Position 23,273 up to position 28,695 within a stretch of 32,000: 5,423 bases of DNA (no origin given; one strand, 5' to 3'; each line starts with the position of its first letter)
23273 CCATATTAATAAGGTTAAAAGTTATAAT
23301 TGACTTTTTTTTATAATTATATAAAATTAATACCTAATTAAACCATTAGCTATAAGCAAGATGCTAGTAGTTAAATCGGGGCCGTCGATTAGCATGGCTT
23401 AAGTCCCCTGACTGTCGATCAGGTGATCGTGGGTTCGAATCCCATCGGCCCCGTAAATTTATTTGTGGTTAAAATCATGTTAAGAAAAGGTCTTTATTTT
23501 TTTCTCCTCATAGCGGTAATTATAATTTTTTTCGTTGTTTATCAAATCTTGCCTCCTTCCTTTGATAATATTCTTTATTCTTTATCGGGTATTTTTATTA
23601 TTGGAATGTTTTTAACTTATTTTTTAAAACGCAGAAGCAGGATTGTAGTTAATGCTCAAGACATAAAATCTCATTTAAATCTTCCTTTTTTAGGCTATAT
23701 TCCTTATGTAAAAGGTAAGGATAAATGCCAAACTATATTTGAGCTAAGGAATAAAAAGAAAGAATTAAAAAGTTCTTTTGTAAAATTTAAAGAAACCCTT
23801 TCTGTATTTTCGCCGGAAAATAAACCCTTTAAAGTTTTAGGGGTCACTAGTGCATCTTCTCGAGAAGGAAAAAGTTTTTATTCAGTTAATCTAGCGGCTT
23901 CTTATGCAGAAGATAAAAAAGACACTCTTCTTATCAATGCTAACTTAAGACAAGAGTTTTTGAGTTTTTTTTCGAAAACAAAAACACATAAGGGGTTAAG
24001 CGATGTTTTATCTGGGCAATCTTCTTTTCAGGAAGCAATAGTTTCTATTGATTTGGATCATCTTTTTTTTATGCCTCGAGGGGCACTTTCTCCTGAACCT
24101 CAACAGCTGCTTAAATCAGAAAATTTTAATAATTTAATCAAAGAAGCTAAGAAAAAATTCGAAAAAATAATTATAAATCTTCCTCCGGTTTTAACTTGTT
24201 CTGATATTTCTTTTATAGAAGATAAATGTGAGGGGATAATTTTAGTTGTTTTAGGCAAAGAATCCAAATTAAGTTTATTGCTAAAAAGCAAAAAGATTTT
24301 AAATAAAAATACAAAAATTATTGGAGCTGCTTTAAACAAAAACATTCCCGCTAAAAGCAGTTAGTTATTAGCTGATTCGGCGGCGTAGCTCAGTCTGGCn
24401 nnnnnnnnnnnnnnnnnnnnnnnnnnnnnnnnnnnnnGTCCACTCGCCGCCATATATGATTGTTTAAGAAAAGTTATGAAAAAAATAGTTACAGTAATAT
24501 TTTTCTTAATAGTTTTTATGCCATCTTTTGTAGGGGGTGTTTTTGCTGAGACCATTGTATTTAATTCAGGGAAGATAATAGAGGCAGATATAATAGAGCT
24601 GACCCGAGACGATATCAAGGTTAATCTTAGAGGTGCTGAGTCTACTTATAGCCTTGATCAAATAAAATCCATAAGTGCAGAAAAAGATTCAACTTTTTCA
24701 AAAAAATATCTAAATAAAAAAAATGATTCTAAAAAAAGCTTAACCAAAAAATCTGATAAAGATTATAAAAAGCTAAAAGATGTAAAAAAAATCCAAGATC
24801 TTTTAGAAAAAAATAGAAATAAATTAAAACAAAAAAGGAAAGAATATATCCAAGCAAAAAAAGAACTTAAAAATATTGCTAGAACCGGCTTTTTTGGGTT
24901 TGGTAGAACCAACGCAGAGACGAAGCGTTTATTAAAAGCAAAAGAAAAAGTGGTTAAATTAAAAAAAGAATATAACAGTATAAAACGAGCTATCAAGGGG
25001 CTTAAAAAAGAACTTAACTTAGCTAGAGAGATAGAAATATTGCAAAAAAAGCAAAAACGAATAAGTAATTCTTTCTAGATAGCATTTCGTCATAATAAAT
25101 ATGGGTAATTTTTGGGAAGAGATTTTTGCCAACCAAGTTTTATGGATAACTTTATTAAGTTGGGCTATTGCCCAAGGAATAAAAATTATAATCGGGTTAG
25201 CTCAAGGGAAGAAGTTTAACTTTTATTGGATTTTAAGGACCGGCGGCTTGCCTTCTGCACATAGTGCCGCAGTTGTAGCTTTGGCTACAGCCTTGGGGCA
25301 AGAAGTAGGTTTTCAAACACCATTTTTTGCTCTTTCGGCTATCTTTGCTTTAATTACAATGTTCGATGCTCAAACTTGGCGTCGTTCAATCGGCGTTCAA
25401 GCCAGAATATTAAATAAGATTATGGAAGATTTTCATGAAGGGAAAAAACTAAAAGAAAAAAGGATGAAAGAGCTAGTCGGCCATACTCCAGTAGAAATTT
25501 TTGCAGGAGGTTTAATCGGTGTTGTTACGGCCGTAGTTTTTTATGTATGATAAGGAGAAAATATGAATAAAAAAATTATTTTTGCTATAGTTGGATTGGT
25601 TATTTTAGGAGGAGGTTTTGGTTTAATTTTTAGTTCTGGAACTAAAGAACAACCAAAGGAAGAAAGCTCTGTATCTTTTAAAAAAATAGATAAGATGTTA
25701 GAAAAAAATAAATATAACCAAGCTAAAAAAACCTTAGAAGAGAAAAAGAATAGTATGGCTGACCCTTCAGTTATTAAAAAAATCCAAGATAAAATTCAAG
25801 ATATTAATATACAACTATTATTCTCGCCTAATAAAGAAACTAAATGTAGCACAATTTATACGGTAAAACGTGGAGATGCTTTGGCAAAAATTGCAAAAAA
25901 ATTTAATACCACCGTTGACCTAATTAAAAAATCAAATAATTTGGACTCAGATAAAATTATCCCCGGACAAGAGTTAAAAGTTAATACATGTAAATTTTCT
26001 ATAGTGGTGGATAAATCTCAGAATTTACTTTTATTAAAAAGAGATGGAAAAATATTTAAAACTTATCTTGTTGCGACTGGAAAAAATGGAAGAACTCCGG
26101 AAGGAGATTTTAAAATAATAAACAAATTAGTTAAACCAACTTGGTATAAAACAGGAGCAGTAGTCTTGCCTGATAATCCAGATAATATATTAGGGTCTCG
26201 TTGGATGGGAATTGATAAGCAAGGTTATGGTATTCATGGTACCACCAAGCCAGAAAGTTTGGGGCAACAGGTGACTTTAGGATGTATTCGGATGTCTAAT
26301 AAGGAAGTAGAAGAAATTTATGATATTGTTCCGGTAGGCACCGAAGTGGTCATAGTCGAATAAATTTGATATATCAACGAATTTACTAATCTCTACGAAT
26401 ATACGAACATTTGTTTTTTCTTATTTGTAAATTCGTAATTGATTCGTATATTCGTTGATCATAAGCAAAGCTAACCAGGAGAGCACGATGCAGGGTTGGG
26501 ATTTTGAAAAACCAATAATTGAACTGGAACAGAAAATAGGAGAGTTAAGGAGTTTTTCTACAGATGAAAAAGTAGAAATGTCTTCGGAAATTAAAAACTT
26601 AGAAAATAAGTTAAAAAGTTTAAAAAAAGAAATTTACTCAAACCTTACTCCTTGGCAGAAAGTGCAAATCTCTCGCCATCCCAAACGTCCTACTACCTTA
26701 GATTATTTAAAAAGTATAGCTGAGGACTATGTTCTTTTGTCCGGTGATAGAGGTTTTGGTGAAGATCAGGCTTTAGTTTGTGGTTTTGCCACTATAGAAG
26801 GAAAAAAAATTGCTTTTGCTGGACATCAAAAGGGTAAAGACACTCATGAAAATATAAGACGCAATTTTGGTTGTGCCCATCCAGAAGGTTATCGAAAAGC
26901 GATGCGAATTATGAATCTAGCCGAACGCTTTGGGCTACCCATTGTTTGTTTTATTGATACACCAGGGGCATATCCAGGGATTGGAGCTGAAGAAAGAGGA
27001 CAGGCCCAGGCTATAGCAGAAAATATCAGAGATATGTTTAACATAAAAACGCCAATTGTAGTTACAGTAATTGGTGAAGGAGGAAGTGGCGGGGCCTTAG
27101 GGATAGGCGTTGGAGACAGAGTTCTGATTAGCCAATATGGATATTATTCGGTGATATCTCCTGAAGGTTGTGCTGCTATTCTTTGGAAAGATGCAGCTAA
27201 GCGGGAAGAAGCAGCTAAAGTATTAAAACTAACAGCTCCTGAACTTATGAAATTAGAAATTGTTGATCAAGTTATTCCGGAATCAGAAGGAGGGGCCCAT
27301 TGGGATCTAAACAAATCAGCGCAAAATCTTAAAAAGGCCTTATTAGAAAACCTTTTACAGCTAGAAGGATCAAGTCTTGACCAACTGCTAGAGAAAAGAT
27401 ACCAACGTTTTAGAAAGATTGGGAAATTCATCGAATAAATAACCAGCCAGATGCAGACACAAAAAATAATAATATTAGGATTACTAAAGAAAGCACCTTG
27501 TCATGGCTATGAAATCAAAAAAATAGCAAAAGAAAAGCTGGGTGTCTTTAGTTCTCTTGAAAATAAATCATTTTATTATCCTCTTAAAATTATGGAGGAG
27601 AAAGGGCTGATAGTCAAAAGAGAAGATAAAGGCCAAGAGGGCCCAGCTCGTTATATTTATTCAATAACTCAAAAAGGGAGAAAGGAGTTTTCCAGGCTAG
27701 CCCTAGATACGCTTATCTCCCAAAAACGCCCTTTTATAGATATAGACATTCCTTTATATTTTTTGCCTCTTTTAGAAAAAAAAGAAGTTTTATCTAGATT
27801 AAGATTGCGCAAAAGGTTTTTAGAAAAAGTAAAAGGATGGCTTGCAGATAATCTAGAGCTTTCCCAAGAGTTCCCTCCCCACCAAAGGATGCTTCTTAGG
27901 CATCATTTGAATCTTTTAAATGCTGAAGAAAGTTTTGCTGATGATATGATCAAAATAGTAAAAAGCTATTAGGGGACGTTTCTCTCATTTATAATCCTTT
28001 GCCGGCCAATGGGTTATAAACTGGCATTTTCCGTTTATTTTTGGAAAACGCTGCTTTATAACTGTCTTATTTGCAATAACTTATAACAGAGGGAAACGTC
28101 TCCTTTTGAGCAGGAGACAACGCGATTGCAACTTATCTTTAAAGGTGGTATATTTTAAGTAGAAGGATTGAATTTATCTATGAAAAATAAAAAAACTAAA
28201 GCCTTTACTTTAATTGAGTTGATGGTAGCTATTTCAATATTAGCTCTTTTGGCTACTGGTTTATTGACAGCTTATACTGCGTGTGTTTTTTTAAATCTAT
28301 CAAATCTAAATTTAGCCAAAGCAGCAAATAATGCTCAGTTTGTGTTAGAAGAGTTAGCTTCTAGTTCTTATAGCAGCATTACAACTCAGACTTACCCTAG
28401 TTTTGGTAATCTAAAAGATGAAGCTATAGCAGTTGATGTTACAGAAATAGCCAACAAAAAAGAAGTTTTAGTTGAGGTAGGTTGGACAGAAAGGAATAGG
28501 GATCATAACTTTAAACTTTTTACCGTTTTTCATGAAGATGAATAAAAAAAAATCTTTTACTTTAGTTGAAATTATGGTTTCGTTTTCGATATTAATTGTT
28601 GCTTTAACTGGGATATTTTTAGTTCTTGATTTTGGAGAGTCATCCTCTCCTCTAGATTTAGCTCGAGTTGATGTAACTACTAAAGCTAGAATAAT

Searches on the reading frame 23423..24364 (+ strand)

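Call 72: search_protein_families(library=pfam, proteins=[window:23423-24364:+], max_evalue=0.01)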
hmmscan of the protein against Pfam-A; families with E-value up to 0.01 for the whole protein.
window:23423-24364:+ (313 aa): 2 families
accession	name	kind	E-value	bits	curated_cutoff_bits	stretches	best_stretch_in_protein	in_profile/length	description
PF13614.12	AAA_31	-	4.1e-05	24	27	1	149-259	14-131/177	AAA domain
PF01656.29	CbiA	-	0.00056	20.3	25.4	0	141-181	3-43/125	CobQ/CobB/MinD/ParA nucleotide binding domain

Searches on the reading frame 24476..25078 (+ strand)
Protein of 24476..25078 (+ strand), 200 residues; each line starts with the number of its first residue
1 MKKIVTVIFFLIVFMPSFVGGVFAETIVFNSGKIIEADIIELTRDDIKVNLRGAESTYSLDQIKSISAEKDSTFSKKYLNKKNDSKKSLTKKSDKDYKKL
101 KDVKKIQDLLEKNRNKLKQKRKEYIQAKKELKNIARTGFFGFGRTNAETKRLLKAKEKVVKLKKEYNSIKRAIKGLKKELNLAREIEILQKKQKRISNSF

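Call 72: search_protein_families(library=pfam, proteins=[window:24476-25078:+], max_evalue=0.01)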
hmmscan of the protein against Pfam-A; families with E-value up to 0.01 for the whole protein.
window:24476-25078:+ (200 aa): 1 family
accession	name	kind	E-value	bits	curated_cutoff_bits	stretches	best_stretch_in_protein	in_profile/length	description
PF10661.14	EssA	-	0.0013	19.1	24.1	1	9-133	5-122/147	WXG100 protein secretion system (Wss), protein EssA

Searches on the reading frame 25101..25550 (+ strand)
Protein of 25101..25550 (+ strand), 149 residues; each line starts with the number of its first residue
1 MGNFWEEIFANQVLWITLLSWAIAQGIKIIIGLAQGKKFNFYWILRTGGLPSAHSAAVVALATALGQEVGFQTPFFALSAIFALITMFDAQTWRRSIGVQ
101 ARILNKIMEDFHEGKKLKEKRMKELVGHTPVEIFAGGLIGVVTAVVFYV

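Call 72: search_protein_families(library=pfam, proteins=[window:25101-25550:+], max_evalue=0.01)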
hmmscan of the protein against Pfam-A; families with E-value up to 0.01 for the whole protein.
window:25101-25550:+ (149 aa): 2 families
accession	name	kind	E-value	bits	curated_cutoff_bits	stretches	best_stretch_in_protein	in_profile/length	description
PF02681.20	DUF212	-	2.1e-43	147.9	26.5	1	9-142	1-125/126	Divergent PAP2 family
PF06068.19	TIP49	-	0.0075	15.9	23.8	1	27-109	36-119/347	TIP49 P-loop domain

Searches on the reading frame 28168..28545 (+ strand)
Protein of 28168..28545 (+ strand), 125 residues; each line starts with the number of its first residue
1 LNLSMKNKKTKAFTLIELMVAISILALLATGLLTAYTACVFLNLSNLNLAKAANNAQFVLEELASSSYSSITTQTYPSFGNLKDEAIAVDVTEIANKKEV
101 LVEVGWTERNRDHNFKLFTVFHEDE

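Call 72: search_protein_families(library=pfam, proteins=[window:28168-28545:+], max_evalue=0.01)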
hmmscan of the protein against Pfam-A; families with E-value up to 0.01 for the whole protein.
window:28168-28545:+ (125 aa): 1 family
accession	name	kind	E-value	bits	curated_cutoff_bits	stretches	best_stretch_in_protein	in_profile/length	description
PF07963.17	N_methyl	-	5.5e-09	35.7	21.2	1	8-33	2-27/27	Prokaryotic N-terminal methylation motif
